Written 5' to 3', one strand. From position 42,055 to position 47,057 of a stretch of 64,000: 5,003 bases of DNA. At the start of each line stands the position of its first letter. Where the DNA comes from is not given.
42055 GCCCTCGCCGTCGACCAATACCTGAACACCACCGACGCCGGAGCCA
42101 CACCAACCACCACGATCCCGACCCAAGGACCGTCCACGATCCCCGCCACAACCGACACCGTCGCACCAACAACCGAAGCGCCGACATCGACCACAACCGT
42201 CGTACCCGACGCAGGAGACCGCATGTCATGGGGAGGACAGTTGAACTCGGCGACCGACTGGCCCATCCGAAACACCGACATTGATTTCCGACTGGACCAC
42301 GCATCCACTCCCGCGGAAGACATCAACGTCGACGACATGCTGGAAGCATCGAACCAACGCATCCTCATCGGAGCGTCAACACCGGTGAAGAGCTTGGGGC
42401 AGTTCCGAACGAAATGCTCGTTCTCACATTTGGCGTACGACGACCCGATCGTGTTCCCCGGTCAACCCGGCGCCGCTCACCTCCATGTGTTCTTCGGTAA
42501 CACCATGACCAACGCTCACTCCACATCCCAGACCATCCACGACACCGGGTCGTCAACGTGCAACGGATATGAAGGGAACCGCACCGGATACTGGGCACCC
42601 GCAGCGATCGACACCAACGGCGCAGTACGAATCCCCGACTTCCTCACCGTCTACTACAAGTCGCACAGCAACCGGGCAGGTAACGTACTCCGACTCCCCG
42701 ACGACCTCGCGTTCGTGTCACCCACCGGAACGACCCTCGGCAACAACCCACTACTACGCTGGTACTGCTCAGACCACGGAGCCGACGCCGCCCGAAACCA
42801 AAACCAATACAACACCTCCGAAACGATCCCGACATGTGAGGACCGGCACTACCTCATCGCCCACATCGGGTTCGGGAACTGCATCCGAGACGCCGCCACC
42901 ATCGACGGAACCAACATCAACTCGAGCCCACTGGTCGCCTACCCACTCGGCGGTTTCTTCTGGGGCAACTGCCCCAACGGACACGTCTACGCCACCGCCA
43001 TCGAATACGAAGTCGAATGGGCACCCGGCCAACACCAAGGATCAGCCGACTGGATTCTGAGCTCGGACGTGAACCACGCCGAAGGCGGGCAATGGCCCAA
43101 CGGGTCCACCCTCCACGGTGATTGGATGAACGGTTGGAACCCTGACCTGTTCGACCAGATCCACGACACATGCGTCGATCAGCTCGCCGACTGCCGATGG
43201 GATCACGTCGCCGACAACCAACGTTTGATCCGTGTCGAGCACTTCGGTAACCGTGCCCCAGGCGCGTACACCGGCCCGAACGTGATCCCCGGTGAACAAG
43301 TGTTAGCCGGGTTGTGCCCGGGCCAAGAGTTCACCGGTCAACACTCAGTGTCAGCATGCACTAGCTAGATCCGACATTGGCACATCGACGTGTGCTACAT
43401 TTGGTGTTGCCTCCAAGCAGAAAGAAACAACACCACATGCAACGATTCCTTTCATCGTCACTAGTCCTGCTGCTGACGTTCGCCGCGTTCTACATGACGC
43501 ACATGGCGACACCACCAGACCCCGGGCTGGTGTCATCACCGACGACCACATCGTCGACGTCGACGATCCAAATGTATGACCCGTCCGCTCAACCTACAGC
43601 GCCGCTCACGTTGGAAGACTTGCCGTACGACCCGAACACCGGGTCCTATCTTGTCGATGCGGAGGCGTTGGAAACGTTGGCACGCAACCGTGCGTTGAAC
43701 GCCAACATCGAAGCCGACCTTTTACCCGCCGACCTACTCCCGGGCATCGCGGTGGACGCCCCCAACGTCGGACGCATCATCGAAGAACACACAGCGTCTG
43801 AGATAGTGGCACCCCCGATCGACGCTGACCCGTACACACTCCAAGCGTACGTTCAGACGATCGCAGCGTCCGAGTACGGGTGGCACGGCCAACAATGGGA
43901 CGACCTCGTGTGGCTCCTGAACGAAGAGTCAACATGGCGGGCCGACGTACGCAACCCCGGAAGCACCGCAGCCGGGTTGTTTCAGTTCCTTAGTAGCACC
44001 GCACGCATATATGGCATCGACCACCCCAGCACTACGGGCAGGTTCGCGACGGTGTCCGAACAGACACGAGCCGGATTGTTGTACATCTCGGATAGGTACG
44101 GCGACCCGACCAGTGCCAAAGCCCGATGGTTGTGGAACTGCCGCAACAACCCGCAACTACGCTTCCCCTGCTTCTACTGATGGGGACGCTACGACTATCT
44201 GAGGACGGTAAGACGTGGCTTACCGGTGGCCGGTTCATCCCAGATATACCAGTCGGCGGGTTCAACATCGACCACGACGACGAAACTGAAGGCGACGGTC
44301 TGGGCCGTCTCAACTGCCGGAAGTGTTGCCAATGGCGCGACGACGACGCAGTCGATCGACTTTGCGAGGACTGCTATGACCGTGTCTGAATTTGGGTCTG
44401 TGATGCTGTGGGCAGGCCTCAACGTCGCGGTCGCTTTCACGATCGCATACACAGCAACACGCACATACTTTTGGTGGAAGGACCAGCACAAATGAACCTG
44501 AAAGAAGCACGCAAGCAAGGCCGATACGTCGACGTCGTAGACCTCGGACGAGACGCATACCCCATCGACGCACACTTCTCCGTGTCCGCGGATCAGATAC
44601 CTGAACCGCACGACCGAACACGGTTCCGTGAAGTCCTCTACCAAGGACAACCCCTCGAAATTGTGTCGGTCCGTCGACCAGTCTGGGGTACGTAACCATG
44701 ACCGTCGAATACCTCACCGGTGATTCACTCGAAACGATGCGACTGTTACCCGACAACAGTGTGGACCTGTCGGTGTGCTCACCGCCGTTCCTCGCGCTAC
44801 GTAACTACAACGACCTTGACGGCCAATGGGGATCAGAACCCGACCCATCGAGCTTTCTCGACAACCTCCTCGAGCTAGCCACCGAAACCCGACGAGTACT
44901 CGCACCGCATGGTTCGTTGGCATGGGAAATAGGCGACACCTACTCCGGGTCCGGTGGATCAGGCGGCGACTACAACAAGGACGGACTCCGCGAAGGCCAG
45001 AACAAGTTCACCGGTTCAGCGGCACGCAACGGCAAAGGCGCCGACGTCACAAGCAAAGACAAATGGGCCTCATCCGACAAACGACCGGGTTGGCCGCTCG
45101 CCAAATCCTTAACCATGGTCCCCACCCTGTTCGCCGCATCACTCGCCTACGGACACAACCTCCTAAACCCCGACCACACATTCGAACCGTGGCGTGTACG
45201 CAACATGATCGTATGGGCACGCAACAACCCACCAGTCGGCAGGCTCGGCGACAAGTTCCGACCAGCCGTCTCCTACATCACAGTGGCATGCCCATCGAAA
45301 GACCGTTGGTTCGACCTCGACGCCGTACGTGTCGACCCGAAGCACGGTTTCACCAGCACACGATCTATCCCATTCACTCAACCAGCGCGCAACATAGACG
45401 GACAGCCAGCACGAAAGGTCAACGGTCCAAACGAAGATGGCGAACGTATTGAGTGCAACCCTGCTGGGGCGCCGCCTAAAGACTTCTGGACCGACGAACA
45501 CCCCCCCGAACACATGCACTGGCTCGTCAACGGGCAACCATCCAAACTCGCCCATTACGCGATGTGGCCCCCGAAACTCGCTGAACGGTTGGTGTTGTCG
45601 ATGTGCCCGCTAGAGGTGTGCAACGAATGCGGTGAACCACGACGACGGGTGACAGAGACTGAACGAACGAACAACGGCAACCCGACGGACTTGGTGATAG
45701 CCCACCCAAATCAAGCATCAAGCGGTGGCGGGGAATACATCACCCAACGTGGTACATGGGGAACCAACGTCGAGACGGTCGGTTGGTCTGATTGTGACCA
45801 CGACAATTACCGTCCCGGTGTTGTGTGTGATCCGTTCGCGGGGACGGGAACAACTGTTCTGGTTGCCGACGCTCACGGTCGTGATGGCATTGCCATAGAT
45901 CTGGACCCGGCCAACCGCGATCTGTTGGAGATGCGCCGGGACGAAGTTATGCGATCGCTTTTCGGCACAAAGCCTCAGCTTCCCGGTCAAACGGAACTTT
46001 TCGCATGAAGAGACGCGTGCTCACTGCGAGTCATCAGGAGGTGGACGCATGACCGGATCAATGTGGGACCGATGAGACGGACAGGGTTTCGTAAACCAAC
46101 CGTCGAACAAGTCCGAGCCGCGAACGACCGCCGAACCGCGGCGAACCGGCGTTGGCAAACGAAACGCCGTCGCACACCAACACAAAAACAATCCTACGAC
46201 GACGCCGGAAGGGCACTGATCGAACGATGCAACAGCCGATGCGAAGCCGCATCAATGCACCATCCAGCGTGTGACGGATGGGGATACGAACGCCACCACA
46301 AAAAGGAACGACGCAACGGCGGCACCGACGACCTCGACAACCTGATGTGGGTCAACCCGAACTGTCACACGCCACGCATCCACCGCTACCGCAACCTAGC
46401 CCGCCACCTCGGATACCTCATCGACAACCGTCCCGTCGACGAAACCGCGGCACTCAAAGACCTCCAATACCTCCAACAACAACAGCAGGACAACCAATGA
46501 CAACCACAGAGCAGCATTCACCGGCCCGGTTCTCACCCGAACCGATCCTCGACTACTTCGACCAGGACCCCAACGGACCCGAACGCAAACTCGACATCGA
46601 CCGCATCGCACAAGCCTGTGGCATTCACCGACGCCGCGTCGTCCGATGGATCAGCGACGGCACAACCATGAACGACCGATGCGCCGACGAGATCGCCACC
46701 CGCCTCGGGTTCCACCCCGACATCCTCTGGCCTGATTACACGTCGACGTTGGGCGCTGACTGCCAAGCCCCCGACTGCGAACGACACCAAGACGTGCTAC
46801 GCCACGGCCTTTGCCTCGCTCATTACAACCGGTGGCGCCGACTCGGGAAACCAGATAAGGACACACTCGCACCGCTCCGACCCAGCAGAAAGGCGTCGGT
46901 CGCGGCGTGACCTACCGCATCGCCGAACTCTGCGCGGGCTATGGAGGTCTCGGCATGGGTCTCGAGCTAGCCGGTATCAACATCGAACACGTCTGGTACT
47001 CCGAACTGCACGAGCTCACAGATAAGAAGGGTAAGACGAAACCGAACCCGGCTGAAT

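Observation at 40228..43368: Early-region 1046-aa membrane protein joining a beta-helix domain to a DUF1996-like domain across the membrane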

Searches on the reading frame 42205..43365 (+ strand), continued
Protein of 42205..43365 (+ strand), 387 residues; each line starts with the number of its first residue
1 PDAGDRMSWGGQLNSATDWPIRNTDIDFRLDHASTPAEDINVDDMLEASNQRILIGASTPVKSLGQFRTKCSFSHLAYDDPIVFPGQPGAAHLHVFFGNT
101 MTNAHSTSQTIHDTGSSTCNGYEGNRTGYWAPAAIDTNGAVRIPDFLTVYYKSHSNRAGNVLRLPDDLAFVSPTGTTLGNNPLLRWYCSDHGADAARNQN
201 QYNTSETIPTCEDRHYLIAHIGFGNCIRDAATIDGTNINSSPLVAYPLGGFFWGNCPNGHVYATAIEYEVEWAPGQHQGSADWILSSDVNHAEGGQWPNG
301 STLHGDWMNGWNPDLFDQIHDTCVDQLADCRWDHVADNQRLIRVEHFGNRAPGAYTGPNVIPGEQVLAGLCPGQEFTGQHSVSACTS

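Call 75: find_related_loci(query=A8, collection=genome_contigs, flank=3000)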
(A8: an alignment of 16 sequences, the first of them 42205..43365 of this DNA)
Query A8 (387 aa) in genome_contigs; peptide patterns used: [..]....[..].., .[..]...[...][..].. (x = any residue, [..] = any of these).
253 stretches matched a pattern; 237 encode a relative of the query (tblastn E <= 1e-3); the best 80 are kept; 80 distinct loci.
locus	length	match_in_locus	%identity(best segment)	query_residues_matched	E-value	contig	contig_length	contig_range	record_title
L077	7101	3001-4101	50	17-387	1e-116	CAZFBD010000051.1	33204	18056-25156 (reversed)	MAG TPA_asm: uncultured Acidimicrobiales bacterium isolate SRP268394_co1_170 genome assembly, contig: NODE_2187_length_3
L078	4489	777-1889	49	13-387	2e-114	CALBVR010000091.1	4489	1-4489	MAG: uncultured Acidimicrobiales bacterium isolate L2_Bin_Bin_149_1 genome assembly, contig: c_000002515737, whole genom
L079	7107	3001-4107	47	13-385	1e-109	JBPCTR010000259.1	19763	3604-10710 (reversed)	MAG: Acidimicrobiales bacterium isolate MAG_seacave_88 S1Ck127_7641107, whole genome shotgun sequence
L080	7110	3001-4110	46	14-387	6e-109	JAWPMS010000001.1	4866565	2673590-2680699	MAG: Acidimicrobiia bacterium isolate Padam5 contig_1818, whole genome shotgun sequence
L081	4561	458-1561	43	14-385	2e-105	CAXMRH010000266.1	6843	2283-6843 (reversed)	MAG: uncultured Chthoniobacterales bacterium isolate 07C-BC-St07_bin.4.orig genome assembly, contig: k141_2198276, whole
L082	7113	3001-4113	49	13-387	2e-113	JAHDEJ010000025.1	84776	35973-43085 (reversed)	MAG: Acidimicrobiales bacterium isolate MAG-179 RZ_764, whole genome shotgun sequence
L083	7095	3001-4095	40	26-387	5e-78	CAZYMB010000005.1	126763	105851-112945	MAG TPA_asm: uncultured Acidimicrobiaceae bacterium isolate binchicken_co258_145 genome assembly, contig: NODE_33_length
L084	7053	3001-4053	38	32-385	4e-63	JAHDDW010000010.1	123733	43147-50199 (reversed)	MAG: Acidimicrobiales bacterium isolate MAG-167 RZ_397, whole genome shotgun sequence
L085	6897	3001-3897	38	33-361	4e-57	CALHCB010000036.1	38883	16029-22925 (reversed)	MAG: uncultured Acidimicrobiales bacterium isolate R4_Bin_Bin_147_sub_1 genome assembly, contig: c_000002734435, whole g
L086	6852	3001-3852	38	54-361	8e-56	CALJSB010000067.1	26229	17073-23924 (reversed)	MAG: uncultured Acidimicrobiales bacterium isolate R1_Bin_METABAT__39_1 genome assembly, contig: c_000001439174, whole g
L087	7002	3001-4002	35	58-375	2e-54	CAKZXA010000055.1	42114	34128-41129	MAG: uncultured Acidimicrobiales bacterium isolate L4_Bin_Bin_141_1 genome assembly, contig: c_000001409007, whole genom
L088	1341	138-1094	36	65-375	1e-56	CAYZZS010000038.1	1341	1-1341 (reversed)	MAG TPA_asm: uncultured Candidatus Saccharibacteria bacterium isolate SRP144015_co1_48 genome assembly, contig: NODE_382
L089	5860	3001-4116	35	20-385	1e-53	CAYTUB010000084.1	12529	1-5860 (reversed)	MAG TPA_asm: uncultured Acidimicrobiales bacterium isolate binchicken_co258_108 genome assembly, contig: NODE_3420_lengt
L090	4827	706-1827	35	21-373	1e-54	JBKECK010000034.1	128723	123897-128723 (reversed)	MAG: Acidimicrobiales bacterium isolate VLC_048 k251_1180479, whole genome shotgun sequence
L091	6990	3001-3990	37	58-371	3e-53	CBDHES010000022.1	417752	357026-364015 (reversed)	MAG: Acidimicrobiales bacterium isolate ded2b68e-7136-4fe8-9fc6-91e6ec3c69ec genome assembly, contig: contig_22, whole g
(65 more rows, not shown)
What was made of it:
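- DUF1996 is an expanded, mostly stand-alone exoprotein family in Acidimicrobiales, with several paralogues per genome (call 75).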

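Call 86: search_protein_families(library=pfam, alignment_id=A11, max_evalue=0.00001)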
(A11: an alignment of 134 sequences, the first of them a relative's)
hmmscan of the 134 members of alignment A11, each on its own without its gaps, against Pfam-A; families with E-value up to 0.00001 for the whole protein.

A. member 1, L077:752-2233:- (494 aa): 1 family
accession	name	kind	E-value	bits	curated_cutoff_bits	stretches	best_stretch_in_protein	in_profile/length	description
PF00330.25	Aconitase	-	3.6e-180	600.3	28.7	1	35-485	1-463/463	Aconitase family (aconitate hydratase)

B. families by the number of members that match (of 134 scanned): 96 families (the first 25 are shown)
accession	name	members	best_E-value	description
PF08443.16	RimK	3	2.6e-59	RimK-like ATP-grasp domain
PF01507.26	PAPS_reduct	3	6.6e-56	Phosphoadenosine phosphosulfate reductase domain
PF00441.29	Acyl-CoA_dh_1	3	2.1e-50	Acyl-CoA dehydrogenase, C-terminal domain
PF18030.7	Rimk_N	3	1.6e-36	RimK PreATP-grasp domain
PF13204.13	Apiosidase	3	2.1e-34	Apiosidase-like, catalytic domain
PF02770.24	Acyl-CoA_dh_M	3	1.9e-25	Acyl-CoA dehydrogenase, middle domain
PF08028.16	Acyl-CoA_dh_2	3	8.5e-23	Acyl-CoA dehydrogenase, C-terminal domain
PF02955.21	GSH-S_ATP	3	2e-19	Prokaryotic glutathione synthetase, ATP-grasp domain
PF02771.21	Acyl-CoA_dh_N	3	7.6e-17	Acyl-CoA dehydrogenase, N-terminal domain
PF02655.19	ATP-grasp_3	3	1.1e-08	ATP-grasp domain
PF02080.26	TrkA_C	3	2.6e-08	TrkA-C domain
PF14397.11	ATPgrasp_ST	3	7.2e-08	Sugar-transfer associated ATP-grasp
PF00330.25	Aconitase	2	1.9e-180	Aconitase family (aconitate hydratase)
PF03055.21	RPE65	2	2.3e-130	Retinal pigment epithelial membrane protein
PF09828.14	ChrB_C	2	1.4e-39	ChrB, C-terminal domain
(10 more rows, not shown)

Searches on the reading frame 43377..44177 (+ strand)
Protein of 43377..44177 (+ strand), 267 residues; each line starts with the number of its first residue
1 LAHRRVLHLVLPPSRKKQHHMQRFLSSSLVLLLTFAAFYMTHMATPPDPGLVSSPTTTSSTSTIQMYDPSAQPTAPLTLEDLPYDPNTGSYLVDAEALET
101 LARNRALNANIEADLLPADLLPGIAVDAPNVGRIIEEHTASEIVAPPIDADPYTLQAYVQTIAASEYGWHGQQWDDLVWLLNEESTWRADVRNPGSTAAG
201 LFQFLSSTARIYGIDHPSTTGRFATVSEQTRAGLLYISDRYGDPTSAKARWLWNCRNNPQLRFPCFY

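Call 10: search_protein_families(library=phrogs, proteins=[window:43377-44177:+], max_evalue=0.001)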
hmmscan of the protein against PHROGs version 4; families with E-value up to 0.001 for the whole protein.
window:43377-44177:+ (267 aa): 7 families
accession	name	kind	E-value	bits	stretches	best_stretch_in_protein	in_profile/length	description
phrog_15428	-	unknown function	2.4e-20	74.3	1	151-253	67-162/168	-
phrog_13339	-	tail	1e-12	47.1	1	167-254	1946-2026/2156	tail length tape measure protein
phrog_4197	-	tail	1.5e-10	40.5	1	160-252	1448-1547/1783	tail length tape measure protein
phrog_991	-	tail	6.4e-08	31.6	1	163-258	1294-1383/1966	tail length tape measure protein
phrog_6090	-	tail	2.1e-06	26.7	1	165-246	1483-1563/1853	tail length tape measure protein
phrog_12661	-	other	1.2e-05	26.2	1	171-249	101-174/182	transglycosylase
phrog_4067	-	other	0.00083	18.8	0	173-210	684-721/980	transglycosylase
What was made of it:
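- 43377..44180 (+): Adjacent gene: 267-aa protein with an N-terminal hydrophobic anchor, a Thr/Ser/Pro linker and a C-terminal SLT-type transglycosylase domain. It may belong to the same envelope-directed unit; this is not shown. PHROG 15428 and transglycosylase/TMP segments (call 10).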

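Call 32: search_protein_families(library=pfam, proteins=[window:43377-44177:+], max_evalue=0.01)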
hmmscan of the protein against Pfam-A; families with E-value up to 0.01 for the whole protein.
window:43377-44177:+ (267 aa): 1 family
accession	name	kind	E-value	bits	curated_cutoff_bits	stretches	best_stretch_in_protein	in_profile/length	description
PF01464.25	SLT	-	0.00025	21.1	21.3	1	177-243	17-82/117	Transglycosylase SLT domain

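Call 79: search_dna_similar(query=window:43377-44177:+, collection=phages, mode=protein, max_evalue=0.001, max_rows=15)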
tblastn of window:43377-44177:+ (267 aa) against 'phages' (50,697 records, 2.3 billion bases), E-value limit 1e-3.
Records with a match: 139; places in all: 139; records where one place covers at least 80% of the query: 0.
Best place of each record, by identity: <60% 139.
By first word of the organism name: Gordonia 58; Streptomyces 45; Corynebacterium 15; Mycobacterium 10; Rhodococcus 3; Arthrobacter 3; Brevibacterium 3; Tsukamurella 2.
By host as written in the record: Gordonia terrae 3612 52; Streptomyces coelicolor 16; Corynebacterium vitaeruminis NCIB 9291 13; Mycobacterium smegmatis mc2 155 10; Streptomyces bicolor NRRL B-3897 5; Streptomyces coelicolor M600 4; Streptomyces venezuelae ATCC 10712 3; Streptomyces sp. 2; and 20 more.
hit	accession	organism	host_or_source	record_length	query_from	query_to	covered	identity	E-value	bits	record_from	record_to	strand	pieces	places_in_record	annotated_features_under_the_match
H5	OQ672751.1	Streptomyces phage phiScoe55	Streptomyces coelicolor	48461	149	267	45%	42.0%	6e-13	74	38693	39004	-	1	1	hypothetical protein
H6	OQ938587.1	Gordonia phage Sapo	Gordonia terrae 3612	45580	139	258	45%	41.3%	9e-15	79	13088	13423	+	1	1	14: tape measure protein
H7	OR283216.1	Rhodococcus phage MacGully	Rhodococcus equi NRRL B-16538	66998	149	255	40%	45.0%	9e-13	74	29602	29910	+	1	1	48: tape measure protein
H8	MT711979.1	Streptomyces phage Endor2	Streptomyces coelicolor M600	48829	164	267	39%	44.2%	6e-12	71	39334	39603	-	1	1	transglycosylase SLT domain-containing protein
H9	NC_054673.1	Streptomyces phage Endor2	Streptomyces coelicolor M600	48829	164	267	39%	44.2%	6e-12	71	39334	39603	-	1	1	transglycosylase SLT domain-containing protein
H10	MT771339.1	Gordonia phage Archimedes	Gordonia terrae 3612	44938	140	254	43%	39.7%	1e-12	73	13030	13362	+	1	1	14: tape measure protein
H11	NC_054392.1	Gordonia phage Archimedes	Gordonia terrae 3612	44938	140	254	43%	39.7%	1e-12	73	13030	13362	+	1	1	14: endolysin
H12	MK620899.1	Gordonia phage GodonK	Gordonia terrae 3612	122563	147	251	39%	43.4%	5e-11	68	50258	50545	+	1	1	87: tape measure protein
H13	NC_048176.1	Gordonia phage GodonK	Gordonia terrae 3612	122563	147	251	39%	43.4%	5e-11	68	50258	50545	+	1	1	87: tail length tape measure protein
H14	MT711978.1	Streptomyces phage Endor1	Streptomyces coelicolor M600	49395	139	251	42%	39.8%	4e-10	66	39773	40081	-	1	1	lytic transglycosylase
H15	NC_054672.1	Streptomyces phage Endor1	Streptomyces coelicolor M600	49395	139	251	42%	39.8%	4e-10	66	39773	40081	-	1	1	lytic transglycosylase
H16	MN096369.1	Gordonia phage Phendrix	Gordonia terrae 3612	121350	147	251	39%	42.5%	2e-10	66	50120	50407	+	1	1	85: tape measure protein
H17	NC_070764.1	Gordonia phage Phendrix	Gordonia terrae 3612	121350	147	251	39%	42.5%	2e-10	66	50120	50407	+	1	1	85: transglycosylase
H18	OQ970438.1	Streptomyces phage Vanseggelen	Streptomyces coelicolor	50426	163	267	39%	41.9%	2e-10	66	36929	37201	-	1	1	tail length tape measure protein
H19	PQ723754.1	Streptomyces phage Speedwell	Streptomyces bicolor NRRL B-3897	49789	152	251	37%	44.0%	4e-10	66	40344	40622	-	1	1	58: hypothetical protein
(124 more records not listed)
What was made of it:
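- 43377..44180 (+): Pfam SLT is borderline, 21.1 bits against 21.3 (call 32). tblastn hits only actinophage TMP transglycosylase motifs and free SLT proteins of Streptomyces phages (call 79).
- An SLT gene with its own anchor and linker follows 9 nt downstream (calls 10, 32, 79). Phage genes flank the ORF on both sides, so it is not a phage/host chimeric join (calls 32, 79).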

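Call 87: find_related_loci(query=window:43377-44177:+, collection=viral_contigs, flank=10000)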
Query window:43377-44177:+ (267 aa) in viral_contigs; peptide patterns used: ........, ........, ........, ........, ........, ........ (x = any residue, [..] = any of these).
5 stretches matched a pattern, but none encodes a relative of the query by tblastn (E <= 1e-3).

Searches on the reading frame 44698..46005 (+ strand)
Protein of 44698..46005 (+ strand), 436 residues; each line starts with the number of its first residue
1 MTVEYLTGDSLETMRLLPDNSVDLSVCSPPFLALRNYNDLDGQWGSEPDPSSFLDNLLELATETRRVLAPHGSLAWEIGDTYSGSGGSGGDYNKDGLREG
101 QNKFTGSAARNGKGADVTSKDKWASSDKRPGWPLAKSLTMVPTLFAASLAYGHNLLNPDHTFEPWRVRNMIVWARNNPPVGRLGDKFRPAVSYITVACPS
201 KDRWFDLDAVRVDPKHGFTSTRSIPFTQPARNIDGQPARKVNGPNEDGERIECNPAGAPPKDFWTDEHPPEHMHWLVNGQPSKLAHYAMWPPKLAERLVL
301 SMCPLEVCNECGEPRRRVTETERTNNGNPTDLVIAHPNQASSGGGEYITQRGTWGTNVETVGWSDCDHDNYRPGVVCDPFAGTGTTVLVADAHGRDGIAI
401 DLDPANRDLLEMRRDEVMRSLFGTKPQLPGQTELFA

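Call 32: search_protein_families(library=pfam, proteins=[window:44698-46005:+], max_evalue=0.01)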
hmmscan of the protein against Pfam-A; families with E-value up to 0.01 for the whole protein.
window:44698-46005:+ (436 aa): 1 family
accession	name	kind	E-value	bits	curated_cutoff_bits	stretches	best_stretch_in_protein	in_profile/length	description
PF01555.25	N6_N4_Mtase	-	3.1e-21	76.8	26.7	2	22-303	1-179/221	DNA methylase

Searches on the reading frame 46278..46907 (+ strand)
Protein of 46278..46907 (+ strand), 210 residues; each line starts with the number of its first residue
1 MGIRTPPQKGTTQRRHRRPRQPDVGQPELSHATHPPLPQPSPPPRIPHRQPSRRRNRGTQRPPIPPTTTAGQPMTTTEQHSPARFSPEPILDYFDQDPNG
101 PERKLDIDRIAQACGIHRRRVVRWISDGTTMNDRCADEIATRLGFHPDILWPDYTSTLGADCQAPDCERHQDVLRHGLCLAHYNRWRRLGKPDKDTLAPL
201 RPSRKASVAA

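Call 33: search_protein_families(library=pfam, proteins=[window:46278-46907:+], max_evalue=0.01)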
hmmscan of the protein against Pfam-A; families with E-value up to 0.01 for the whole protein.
window:46278-46907:+ (210 aa): 1 family
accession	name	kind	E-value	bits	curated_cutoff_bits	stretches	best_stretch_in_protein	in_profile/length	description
PF13384.12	HTH_23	-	0.0019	18.4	24.6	1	105-126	18-39/50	Homeodomain-like domain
